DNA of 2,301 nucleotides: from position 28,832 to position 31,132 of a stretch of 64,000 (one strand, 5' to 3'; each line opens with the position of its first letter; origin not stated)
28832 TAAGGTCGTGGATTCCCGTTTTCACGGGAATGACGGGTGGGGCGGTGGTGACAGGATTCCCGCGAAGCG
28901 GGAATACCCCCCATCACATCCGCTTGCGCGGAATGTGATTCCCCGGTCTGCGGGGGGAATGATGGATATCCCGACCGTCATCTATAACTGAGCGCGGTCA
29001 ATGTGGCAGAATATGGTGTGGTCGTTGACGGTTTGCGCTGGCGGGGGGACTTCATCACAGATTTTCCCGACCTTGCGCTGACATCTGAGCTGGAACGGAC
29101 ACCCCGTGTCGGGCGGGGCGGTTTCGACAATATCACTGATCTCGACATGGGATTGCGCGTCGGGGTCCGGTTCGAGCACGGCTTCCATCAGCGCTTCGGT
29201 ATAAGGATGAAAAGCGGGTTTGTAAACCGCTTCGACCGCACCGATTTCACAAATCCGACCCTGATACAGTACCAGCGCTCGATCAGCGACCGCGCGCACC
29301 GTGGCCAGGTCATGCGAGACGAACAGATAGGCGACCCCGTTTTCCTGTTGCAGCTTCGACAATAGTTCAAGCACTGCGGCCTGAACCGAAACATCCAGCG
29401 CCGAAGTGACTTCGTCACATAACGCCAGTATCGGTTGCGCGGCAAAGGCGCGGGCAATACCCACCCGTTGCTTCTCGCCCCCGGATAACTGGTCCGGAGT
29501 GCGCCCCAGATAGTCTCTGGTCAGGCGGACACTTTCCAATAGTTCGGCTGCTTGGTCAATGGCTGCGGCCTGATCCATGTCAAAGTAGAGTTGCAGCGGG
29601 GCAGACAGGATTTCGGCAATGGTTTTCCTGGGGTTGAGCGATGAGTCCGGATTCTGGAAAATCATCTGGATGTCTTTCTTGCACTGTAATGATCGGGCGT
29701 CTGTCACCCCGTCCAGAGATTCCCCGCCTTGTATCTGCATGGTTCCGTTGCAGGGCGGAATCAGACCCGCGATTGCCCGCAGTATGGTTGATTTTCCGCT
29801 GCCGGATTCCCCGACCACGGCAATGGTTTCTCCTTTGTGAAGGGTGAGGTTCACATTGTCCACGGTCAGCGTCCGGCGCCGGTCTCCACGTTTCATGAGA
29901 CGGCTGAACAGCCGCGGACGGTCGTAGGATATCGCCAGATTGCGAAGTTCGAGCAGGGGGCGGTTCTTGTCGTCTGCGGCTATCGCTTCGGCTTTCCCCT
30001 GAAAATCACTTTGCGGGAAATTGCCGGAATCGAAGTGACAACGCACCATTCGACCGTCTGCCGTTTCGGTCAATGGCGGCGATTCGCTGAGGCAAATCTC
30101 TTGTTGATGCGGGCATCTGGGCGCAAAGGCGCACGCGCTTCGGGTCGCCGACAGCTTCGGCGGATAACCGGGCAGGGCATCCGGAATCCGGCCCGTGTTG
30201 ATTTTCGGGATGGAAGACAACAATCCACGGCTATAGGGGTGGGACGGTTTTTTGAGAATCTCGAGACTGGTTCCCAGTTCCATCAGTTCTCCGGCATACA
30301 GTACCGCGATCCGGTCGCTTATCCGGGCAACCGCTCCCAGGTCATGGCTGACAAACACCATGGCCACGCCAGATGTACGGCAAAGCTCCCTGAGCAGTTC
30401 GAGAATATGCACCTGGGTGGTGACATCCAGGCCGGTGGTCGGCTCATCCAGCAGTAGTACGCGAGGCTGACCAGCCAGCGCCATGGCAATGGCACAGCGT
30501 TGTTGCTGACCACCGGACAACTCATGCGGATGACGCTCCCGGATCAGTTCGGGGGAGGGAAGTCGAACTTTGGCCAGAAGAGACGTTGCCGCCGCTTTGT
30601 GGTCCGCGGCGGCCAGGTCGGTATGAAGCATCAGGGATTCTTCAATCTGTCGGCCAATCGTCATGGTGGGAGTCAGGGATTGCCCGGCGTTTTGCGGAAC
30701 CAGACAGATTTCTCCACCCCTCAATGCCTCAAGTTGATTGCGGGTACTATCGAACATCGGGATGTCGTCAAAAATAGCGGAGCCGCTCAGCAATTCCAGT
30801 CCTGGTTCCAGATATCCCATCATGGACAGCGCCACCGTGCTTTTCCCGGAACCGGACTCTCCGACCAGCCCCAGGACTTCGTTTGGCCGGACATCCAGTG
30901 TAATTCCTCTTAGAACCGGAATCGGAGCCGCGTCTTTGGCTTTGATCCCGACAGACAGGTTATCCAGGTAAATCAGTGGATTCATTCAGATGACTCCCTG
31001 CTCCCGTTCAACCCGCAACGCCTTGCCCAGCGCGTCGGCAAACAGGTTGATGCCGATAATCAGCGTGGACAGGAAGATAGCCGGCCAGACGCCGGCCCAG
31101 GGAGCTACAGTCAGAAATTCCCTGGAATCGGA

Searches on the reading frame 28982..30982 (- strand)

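Call 77: search_protein_families(library=pfam, proteins=[window:28982-30982:-], max_evalue=0.001)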
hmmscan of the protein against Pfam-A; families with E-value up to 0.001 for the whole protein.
window:28982-30982:- (666 aa): 18 families
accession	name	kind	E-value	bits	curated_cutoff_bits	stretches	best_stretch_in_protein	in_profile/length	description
PF00005.33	ABC_tran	-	2.5e-60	203.5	25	2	375-527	2-137/137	ABC transporter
PF08352.17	oligo_HPY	-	1.1e-28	99.9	27.1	2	234-297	1-65/65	Oligopeptide/dipeptide transporter, C-terminal region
PF02463.25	SMC_N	-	1.3e-16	61.1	40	1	378-565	19-205/220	RecF/RecN/SMC N terminal domain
PF13304.12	AAA_21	-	2.4e-16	61.1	27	1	148-217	231-302/304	AAA domain, putative AbiEii toxin, Type IV TA system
PF13555.12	AAA_29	-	1.1e-09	38.3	27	1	375-410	13-48/61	P-loop containing region of AAA domain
PF20703.3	nSTAND1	-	9.6e-08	32.5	27.1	1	371-426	20-71/379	Novel STAND NTPase 1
PF13401.12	AAA_22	-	1.8e-06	28.7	27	0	386-425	7-33/130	AAA domain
PF13191.12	AAA_16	-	1.7e-05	25.8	32.6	0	383-546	23-161/167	AAA ATPase domain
PF13481.12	AAA_25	-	1.9e-05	24.8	27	0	17-55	15-54/195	AAA domain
PF00485.24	PRK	-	6.3e-05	23.3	22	0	387-409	2-24/196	Phosphoribulokinase / Uridine kinase family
PF03193.22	RsgA_GTPase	-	7e-05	23.2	30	0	375-406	98-128/174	RsgA GTPase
PF01078.27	Mg_chelatase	-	7.9e-05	22.6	20.3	0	386-417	24-55/207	Magnesium chelatase, subunit ChlI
PF13476.12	AAA_23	-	8.5e-05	23.7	27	0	376-405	12-40/201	AAA domain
PF13671.12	AAA_33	-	0.00024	21.9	27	0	39-74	4-37/143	AAA domain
PF25199.1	nSTAND_NTPase5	-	0.00026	21.3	34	0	382-405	39-62/145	Novel STAND NTPase 5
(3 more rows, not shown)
